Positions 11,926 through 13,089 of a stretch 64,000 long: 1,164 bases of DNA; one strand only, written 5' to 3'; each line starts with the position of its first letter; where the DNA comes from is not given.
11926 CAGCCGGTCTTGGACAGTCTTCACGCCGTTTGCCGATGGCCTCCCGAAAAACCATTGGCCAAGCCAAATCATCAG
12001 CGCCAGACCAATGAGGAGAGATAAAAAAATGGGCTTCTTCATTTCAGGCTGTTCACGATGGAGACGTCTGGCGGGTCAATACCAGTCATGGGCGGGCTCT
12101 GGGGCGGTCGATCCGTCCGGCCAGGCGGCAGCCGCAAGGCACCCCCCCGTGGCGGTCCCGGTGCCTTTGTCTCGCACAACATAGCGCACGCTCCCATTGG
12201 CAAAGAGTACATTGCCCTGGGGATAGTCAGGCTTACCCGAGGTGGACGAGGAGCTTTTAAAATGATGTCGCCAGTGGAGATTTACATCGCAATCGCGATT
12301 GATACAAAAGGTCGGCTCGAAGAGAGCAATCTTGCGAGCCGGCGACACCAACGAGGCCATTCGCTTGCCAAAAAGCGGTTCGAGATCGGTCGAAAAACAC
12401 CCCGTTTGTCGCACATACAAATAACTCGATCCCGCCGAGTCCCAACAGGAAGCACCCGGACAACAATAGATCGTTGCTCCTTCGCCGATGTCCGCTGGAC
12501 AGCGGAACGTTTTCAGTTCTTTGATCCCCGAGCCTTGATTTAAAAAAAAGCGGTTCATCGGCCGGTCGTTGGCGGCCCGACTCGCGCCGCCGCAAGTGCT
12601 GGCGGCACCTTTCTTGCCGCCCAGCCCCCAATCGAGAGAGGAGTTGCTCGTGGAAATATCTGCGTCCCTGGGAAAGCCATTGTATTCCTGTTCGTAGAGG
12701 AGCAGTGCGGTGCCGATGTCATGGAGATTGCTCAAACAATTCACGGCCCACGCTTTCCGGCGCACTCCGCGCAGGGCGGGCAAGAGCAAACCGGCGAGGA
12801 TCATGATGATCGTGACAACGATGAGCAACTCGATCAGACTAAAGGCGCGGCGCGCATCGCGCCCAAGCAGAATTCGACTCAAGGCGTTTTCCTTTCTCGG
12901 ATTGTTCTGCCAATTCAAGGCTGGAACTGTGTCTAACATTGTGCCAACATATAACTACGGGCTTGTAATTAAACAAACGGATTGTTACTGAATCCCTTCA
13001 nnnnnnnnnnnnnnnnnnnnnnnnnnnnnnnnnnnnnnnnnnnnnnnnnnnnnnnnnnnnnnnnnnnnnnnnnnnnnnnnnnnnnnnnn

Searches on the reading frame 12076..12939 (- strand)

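Call 99: search_protein_families(library=pfam, proteins=[window:12076-12939:-], max_evalue=0.0001)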
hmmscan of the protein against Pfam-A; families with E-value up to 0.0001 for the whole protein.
window:12076-12939:- (287 aa): 1 family
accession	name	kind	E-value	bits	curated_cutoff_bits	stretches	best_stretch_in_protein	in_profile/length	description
PF07963.17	N_methyl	-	1.4e-06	28.1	21.2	1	29-53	3-27/27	Prokaryotic N-terminal methylation motif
